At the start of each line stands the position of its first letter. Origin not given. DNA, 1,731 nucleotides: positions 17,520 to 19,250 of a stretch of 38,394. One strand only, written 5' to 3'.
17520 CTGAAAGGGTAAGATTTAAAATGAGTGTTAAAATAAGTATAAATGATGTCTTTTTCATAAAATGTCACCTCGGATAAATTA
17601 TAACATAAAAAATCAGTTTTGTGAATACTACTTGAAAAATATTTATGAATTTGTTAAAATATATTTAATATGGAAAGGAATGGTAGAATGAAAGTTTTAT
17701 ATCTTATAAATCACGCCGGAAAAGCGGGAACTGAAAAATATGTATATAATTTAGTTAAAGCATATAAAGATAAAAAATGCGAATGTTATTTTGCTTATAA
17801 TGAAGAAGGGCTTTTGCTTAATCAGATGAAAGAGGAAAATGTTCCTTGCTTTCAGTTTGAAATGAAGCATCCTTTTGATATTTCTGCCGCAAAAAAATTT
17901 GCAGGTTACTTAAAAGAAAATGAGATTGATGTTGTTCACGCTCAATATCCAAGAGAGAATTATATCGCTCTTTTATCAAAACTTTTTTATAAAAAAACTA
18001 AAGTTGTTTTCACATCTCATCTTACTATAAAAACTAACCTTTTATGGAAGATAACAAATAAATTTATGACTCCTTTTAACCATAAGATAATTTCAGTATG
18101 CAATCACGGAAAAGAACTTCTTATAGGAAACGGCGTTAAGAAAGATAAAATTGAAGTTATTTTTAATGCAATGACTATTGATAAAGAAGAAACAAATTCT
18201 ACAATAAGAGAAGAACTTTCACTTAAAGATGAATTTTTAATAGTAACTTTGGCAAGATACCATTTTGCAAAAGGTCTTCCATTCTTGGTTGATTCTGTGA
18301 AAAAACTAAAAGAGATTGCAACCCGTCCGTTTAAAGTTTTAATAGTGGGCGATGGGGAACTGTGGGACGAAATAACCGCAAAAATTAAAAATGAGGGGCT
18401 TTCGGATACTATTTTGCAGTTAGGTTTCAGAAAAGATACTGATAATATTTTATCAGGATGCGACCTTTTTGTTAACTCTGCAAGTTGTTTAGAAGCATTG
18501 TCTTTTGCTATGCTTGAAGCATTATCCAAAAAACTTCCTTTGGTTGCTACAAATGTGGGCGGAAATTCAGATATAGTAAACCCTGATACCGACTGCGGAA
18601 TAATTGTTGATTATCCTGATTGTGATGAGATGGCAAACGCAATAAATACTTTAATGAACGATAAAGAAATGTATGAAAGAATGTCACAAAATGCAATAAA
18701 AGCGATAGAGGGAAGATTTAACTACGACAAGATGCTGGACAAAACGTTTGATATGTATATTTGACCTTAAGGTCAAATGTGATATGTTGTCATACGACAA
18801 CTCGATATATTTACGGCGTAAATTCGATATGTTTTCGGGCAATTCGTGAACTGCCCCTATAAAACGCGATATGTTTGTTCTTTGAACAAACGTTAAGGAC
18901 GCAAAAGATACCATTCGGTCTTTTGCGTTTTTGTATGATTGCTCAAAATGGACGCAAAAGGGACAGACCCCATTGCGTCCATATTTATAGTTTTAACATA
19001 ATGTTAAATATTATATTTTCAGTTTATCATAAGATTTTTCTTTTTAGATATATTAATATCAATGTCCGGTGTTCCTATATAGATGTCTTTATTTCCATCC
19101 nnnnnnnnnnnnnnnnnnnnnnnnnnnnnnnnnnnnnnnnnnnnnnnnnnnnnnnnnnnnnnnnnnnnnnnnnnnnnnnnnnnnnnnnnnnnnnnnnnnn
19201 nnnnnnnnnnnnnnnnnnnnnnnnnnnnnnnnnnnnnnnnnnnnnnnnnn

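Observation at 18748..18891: Second locus with the same YGATAT-plus-palindrome grammar, in the 3' end and 3' UTR of a glycosyltransferase gene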

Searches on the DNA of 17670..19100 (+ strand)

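Call 6: search_rna_families(source=window, start=18600, end=19100, threshold=evalue, max_evalue=10)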
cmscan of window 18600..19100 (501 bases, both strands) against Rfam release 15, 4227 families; matches with E-value up to 10: 8.
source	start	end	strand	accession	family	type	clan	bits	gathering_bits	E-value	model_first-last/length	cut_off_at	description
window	18874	18948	-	RF01212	sn2524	Gene; snRNA; snoRNA; CD-box;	-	23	44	0.3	1-109/109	no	Small nucleolar RNA sn2524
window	18950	19009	+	RF02948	cow-rumen-4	Gene; sRNA;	-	20.6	48.5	0.71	1-64/64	no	cow-rumen-4 RNA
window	18857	18988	+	RF02449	ncr1015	Gene; sRNA;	-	20.3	60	2.4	1-121/121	no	Bacillus sRNA ncr1015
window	18948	18983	-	RF04340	Plastid-psbJ-4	Cis-reg;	CL00152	18.1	55.2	1.8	1-65/65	no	Plastid-psbJ-4 3UTR RNA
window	18942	18988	-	RF04242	mir-5595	Gene; miRNA;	-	16.3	100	3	1-72/72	no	mir-5595 microRNA precursor family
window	18747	18791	+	RF04242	mir-5595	Gene; miRNA;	-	16.1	100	3.4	1-72/72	no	mir-5595 microRNA precursor family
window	18873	18959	+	RF04111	MIR6274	Gene; miRNA;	-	15.3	80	8.3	1-107/107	no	MIR6274 microRNA precursor family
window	18882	18945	+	RF03362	mir-9436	Gene; miRNA;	-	14.1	80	9.6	1-66/66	no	mir-9436 microRNA precursor family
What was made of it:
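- On Rfam Gut-1 (RF01706): No Gut-1 hit at E<=10 in 18600-19100 (call 6).
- Locus 2 fails the Rfam Gut-1 model (call 6) and lacks the family's GWGA tail.
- Tried and rejected: At E<=10 nothing relevant at locus 2 (call 6).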

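Call 72: search_with_rna_model(model_id=R1, sources=[L267, L268, L269, L258, L262, L263, L264, L265, L266, L260, L261, L001, L002, L003], max_evalue=0.1)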
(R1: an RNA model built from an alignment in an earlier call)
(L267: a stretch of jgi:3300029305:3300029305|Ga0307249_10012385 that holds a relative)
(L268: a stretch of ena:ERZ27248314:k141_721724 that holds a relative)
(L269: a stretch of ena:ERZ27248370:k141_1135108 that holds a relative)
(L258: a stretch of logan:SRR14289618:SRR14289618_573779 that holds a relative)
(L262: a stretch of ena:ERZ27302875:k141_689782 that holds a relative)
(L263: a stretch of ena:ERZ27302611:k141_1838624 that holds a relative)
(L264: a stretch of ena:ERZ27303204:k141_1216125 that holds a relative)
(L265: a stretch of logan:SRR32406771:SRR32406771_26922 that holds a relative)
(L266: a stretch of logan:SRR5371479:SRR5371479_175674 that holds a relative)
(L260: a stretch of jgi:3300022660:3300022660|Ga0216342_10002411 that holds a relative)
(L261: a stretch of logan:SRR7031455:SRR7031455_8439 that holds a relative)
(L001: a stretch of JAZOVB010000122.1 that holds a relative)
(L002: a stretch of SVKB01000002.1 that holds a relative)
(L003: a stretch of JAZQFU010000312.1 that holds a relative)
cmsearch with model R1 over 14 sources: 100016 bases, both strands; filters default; matches with E-value up to 0.1: 1.
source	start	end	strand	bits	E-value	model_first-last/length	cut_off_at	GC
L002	8788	8896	+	16.1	0.004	1-114/114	no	0.39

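Call 84: search_rna_families(sources=[L002, L141, L149, L158, L134, L048, L154, L214, L145, L156, L168, L138], threshold=gathering)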
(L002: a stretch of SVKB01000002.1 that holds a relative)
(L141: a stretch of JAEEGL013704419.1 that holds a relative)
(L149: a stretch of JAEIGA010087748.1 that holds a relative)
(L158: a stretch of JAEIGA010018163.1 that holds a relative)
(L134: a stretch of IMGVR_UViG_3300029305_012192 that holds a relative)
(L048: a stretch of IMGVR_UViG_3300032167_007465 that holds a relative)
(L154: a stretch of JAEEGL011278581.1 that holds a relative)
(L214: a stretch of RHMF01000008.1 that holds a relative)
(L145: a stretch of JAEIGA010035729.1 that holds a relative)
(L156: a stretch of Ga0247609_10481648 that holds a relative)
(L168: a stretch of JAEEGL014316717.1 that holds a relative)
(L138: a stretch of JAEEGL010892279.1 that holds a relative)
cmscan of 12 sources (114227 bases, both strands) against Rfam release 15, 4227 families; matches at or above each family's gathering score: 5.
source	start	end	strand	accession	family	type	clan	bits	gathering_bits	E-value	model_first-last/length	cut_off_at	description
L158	342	414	+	RF00005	tRNA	Gene; tRNA;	CL00001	74.1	29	4.1e-14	1-71/71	no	tRNA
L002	8618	8690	+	RF00005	tRNA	Gene; tRNA;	CL00001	70.1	29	5.2e-13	1-71/71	no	tRNA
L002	8470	8543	+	RF00005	tRNA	Gene; tRNA;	CL00001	67.1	29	3.4e-12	1-71/71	no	tRNA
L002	8694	8775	+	RF00005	tRNA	Gene; tRNA;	CL00001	54.2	29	1.2e-08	1-71/71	no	tRNA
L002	8812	8900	+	RF01706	Gut-1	Gene; sRNA;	-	51.3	50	5.9e-07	1-77/77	no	Gut-1 RNA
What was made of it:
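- On Rfam Gut-1 (RF01706): L002 scores 51.3 bits (call 84).
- L002, a related genome, has a 51.3-bit Gut-1 hit (call 84).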
